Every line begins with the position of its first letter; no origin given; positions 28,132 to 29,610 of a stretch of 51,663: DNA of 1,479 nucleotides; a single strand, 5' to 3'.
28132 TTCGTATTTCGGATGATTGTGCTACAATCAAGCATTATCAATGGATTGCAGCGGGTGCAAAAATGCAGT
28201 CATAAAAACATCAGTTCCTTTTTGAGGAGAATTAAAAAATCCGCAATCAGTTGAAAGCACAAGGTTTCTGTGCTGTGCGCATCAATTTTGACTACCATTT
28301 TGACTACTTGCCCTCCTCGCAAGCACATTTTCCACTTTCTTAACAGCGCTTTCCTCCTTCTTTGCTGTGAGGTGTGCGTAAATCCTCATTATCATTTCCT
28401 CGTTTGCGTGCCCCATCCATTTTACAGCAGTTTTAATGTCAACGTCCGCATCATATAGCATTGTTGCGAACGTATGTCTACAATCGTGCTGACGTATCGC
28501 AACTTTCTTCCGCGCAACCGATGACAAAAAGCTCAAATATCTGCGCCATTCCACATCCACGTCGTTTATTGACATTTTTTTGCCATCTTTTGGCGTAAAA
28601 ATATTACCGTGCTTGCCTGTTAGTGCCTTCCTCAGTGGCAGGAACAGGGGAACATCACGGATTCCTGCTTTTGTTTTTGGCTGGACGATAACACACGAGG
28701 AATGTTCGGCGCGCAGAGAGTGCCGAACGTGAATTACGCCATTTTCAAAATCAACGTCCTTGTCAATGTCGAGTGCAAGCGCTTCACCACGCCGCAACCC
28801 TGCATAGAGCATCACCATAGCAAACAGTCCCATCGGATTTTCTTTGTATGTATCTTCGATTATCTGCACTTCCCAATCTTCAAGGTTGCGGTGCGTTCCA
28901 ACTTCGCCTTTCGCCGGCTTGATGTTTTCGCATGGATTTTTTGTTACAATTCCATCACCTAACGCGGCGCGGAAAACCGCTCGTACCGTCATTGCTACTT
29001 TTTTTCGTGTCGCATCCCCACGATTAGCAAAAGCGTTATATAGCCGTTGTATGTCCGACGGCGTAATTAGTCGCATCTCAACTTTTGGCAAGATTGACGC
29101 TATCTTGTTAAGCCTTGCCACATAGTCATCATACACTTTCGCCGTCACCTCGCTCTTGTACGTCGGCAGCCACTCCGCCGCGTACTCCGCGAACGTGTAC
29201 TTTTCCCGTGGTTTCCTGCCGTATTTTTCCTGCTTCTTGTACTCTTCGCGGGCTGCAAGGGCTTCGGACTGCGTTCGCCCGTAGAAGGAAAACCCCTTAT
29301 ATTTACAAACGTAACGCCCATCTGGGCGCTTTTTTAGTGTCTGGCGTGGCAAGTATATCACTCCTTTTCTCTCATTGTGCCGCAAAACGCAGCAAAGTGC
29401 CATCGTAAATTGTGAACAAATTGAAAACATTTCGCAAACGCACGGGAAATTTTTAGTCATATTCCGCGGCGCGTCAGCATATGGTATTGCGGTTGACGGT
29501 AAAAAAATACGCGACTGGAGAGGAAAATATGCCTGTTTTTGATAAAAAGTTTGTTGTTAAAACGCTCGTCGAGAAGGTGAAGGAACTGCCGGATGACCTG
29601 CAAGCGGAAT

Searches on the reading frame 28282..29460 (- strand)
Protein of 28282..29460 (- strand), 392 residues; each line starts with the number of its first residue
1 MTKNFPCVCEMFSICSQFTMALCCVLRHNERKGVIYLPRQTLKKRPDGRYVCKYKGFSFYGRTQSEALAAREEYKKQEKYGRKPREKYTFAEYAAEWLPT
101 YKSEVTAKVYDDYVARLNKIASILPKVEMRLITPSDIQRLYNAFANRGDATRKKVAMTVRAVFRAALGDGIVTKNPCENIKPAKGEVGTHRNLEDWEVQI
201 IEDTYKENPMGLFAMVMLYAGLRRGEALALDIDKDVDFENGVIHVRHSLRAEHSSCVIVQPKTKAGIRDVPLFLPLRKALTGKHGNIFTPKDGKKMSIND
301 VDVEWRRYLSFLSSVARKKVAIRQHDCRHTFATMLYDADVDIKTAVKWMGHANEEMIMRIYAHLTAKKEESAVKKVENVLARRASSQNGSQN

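Call 33: search_protein_families(library=pfam, max_evalue=0.001, proteins=[window:28285-29460:-])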
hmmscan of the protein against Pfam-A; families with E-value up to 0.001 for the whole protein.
window:28285-29460:- (392 aa): 4 families
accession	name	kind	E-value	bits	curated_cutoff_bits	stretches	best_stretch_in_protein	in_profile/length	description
PF00589.27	Phage_integrase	-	5.7e-20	72.2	27.1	1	211-366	25-170/172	Phage integrase family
PF14659.12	Phage_int_SAM_3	-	4.4e-08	33.7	22.6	1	89-143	1-56/58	Phage integrase, N-terminal SAM-like domain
PF22022.2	Phage_int_M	-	5.5e-07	30.2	27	1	90-181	1-94/96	Phage integrase central domain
PF13102.12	Phage_int_SAM_5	-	0.00087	20.1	22.3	0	89-178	1-94/98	Phage integrase SAM-like domain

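Call 37: find_encoding_contigs(protein=window:28282-29460:-, flank=10000, max_places=5)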
Protein window:28282-29460:- (392 aa): no gene with exactly this product is on record in the collection.

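Call 38: find_related_loci(query=window:28285-29460:-, collection=genome_contigs, flank=6000)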
Query window:28285-29460:- (392 aa) in genome_contigs; peptide patterns used: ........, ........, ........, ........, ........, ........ (x = any residue, [..] = any of these).
60 stretches matched a pattern; 4 encode a relative of the query (tblastn E <= 1e-3); 4 distinct loci.
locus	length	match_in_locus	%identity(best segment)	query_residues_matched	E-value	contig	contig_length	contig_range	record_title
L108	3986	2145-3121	30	58-363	2e-22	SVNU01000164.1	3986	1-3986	MAG: Ruminococcus sp. isolate SIG547 NODE_307179_length_3986_cov_2.254211, whole genome shotgun sequence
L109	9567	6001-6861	25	80-370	4e-13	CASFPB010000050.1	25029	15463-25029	uncultured bacterium isolate SI.A4.metabat-bins.190 genome assembly, contig: SI.A4.metabat-bins.190.fa_k141_485580, whol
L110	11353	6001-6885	24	83-368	4e-9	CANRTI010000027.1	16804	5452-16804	MAG TPA_asm: uncultured Mycoplasma sp. isolate SRR15510239_bin.10_metawrap_v1.3_MAG genome assembly, contig: NODE.2073_l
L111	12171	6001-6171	31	319-376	3e-5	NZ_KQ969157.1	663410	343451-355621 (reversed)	Streptococcus sp. DD10 scaffold00001, whole genome shotgun sequence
